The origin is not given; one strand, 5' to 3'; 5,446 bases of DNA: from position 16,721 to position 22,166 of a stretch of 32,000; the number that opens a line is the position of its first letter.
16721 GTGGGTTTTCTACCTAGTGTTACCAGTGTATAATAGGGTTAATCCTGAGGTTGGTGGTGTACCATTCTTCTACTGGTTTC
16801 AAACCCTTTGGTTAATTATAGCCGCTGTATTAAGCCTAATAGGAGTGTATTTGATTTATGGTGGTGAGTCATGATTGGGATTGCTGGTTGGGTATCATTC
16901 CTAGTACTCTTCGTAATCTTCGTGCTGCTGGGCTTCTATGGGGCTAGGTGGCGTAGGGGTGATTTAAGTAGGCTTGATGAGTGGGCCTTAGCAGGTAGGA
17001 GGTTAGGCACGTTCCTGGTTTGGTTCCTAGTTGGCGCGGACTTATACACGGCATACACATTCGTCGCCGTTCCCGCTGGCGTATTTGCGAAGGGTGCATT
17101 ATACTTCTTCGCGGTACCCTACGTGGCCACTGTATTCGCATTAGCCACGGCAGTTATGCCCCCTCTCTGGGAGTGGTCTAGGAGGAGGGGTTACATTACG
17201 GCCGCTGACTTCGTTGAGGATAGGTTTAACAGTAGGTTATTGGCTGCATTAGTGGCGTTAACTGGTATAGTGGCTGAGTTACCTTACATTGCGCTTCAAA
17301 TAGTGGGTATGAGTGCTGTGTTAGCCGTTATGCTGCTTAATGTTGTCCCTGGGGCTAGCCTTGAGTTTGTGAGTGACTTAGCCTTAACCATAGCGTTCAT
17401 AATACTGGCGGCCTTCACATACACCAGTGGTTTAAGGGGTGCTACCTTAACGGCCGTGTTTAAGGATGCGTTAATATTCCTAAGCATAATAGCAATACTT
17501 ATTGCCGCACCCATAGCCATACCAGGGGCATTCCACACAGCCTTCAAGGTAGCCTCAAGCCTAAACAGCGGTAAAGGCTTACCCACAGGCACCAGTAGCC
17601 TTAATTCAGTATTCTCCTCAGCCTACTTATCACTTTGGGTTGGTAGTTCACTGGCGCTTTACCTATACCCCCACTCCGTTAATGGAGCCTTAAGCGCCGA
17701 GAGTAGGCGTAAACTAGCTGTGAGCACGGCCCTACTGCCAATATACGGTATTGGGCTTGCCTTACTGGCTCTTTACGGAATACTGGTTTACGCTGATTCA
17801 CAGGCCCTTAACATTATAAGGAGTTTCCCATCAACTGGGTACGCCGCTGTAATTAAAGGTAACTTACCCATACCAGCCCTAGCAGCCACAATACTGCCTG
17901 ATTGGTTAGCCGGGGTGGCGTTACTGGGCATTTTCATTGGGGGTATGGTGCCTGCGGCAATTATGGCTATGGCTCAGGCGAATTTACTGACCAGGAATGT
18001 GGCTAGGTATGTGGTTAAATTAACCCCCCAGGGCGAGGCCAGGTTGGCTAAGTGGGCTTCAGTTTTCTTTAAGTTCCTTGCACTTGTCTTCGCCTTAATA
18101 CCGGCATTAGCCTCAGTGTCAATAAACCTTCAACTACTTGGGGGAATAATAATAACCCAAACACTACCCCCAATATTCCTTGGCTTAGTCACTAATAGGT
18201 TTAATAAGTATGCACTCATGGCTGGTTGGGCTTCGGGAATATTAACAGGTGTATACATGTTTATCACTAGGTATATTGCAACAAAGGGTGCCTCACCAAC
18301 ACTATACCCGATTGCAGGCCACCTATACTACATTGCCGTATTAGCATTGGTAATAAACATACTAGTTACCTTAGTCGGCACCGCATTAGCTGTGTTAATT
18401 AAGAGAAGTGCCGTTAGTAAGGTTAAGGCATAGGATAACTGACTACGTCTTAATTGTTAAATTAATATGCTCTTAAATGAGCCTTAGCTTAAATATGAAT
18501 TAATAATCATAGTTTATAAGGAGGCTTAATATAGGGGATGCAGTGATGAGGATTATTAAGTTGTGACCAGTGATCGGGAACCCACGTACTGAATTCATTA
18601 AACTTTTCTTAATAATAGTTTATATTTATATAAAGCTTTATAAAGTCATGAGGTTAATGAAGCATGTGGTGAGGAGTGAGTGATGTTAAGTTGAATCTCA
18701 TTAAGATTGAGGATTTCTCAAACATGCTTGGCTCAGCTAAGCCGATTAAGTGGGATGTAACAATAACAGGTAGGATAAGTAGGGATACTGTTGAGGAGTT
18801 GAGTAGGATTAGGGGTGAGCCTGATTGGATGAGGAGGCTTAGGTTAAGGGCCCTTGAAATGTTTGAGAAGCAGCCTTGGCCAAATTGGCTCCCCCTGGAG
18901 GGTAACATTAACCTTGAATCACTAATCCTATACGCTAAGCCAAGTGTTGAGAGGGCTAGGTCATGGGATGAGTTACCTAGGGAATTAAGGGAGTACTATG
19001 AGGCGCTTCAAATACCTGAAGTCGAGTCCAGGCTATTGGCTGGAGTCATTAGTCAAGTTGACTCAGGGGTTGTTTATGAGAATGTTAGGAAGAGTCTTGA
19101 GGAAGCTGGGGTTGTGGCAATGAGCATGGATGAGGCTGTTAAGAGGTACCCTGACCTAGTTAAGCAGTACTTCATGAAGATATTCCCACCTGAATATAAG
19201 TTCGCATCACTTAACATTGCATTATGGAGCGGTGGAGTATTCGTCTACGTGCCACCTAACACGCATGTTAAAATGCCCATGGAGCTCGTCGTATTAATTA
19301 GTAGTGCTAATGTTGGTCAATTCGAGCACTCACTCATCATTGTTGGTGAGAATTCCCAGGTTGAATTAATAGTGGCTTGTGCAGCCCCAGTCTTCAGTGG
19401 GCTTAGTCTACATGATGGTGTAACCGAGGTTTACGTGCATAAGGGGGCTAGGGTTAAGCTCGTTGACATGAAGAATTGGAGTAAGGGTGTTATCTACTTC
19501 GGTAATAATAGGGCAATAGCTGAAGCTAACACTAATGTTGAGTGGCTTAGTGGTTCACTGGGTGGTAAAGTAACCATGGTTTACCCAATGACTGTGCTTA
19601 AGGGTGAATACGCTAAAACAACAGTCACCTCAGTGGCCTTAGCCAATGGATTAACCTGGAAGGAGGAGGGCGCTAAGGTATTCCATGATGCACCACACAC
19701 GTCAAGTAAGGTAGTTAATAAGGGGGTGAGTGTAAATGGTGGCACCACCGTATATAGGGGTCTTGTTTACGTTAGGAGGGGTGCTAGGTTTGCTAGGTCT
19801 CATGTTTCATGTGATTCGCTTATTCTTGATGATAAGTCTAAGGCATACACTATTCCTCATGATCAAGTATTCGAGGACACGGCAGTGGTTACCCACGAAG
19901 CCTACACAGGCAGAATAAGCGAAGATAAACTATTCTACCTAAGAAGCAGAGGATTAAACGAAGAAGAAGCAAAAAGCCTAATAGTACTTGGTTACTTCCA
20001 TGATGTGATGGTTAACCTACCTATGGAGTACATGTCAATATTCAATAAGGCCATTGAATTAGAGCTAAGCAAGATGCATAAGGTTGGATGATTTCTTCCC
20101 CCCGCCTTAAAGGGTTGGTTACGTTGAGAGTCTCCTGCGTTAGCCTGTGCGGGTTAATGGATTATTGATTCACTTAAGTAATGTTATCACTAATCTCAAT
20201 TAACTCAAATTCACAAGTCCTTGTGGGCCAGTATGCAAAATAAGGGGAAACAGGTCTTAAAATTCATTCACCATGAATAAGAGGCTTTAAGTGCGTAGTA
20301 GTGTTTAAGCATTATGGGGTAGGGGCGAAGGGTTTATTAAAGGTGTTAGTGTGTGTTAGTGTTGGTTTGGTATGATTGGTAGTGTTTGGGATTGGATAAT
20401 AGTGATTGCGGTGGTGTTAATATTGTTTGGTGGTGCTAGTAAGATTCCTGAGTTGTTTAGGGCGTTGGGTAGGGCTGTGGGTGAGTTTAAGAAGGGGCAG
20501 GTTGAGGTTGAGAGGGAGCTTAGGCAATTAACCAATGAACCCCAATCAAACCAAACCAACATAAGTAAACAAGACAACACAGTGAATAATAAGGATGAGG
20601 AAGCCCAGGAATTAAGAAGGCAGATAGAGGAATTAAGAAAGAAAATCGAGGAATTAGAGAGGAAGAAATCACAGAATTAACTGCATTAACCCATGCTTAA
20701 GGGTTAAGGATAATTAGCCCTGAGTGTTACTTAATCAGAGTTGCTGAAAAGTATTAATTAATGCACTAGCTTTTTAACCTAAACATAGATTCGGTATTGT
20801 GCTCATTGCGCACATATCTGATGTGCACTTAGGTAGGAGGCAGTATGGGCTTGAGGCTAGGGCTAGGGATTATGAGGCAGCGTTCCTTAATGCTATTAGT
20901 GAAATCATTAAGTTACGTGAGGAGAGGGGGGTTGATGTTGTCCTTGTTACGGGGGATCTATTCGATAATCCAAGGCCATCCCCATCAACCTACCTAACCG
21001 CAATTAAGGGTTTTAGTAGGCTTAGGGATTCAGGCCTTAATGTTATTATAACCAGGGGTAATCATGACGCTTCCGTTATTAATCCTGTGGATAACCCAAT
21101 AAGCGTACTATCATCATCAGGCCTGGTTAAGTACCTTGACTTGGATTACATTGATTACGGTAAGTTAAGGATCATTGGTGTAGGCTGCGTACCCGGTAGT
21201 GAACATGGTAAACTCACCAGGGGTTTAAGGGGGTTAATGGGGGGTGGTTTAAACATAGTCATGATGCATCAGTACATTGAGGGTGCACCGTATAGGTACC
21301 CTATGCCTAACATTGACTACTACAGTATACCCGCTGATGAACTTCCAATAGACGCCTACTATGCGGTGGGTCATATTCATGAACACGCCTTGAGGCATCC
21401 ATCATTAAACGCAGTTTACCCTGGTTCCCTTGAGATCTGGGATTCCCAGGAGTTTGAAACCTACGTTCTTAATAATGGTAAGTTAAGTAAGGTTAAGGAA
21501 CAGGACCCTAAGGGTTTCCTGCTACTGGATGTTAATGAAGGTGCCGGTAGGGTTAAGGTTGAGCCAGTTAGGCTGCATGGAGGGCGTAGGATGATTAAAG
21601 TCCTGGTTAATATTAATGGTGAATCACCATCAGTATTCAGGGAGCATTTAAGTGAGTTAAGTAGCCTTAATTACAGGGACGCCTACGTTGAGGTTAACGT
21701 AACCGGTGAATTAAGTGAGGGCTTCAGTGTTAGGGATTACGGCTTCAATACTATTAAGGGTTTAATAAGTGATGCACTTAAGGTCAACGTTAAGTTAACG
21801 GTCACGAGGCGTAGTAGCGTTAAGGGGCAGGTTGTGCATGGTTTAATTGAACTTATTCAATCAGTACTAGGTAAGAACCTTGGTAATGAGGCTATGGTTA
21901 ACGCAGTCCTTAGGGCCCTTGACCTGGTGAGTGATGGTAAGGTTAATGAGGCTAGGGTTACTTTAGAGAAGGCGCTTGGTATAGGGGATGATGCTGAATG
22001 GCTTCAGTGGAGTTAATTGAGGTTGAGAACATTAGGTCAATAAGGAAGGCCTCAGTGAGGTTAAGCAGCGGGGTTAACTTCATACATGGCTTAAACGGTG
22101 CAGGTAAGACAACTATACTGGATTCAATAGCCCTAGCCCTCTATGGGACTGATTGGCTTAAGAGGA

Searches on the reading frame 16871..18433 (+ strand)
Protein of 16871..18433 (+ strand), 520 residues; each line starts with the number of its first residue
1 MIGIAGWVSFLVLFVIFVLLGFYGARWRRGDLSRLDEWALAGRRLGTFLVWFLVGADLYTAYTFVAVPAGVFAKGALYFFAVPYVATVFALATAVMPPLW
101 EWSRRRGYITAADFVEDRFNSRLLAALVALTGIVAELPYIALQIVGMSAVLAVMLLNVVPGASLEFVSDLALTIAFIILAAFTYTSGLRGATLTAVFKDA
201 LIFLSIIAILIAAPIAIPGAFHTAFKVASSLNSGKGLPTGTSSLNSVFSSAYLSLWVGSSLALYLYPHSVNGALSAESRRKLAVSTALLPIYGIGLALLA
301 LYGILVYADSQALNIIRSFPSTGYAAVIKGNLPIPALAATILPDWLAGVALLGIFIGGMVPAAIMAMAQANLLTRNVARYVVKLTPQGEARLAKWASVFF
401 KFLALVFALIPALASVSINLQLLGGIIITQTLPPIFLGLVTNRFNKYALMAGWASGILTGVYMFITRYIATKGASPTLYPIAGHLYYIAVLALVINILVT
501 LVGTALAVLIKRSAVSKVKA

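Call 46: search_protein_families(library=pfam, proteins=[window:16871-18433:+], max_evalue=0.0001)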
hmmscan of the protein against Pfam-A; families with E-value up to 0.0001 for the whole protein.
window:16871-18433:+ (520 aa): 1 family
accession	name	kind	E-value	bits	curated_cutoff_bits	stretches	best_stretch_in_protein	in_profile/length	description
PF00474.23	SSF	-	5.2e-12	45.8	22.8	1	40-453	3-403/406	Sodium:solute symporter family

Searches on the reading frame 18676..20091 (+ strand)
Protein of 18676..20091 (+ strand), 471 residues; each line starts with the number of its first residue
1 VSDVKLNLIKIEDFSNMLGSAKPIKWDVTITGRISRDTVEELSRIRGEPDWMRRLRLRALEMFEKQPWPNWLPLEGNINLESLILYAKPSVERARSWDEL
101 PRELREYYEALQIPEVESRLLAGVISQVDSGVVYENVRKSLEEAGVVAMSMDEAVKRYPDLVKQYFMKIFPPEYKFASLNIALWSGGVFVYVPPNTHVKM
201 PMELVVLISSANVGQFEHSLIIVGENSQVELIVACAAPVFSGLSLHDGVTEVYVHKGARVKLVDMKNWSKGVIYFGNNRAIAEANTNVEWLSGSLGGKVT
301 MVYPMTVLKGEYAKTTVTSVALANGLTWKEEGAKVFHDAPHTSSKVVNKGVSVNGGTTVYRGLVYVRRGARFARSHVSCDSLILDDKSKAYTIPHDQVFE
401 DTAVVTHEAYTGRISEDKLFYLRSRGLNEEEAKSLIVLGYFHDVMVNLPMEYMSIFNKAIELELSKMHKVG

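Call 46: search_protein_families(library=pfam, proteins=[window:18676-20091:+], max_evalue=0.0001)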
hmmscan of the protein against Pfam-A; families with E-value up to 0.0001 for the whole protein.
window:18676-20091:+ (471 aa): 2 families
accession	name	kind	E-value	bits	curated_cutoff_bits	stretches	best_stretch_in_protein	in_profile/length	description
PF01458.23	SUFBD_core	-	2.8e-73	246.6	27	1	208-439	3-231/232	SUF system FeS cluster assembly, SufBD core domain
PF19295.5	SufBD_N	-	9.3e-10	38.9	23.5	1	132-203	98-171/172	SufBD protein N-terminal region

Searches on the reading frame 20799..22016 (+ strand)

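Call 46: search_protein_families(library=pfam, proteins=[window:20799-22016:+], max_evalue=0.0001)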
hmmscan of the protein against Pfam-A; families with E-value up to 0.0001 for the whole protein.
window:20799-22016:+ (405 aa): 2 families
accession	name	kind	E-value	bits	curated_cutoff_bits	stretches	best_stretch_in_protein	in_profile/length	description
PF00149.33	Metallophos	-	1.1e-13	52.6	21.5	1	1-195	1-190/191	Calcineurin-like phosphoesterase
PF12850.12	Metallophos_2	-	2.7e-09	37.6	27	1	1-224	1-148/154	Calcineurin-like phosphoesterase superfamily domain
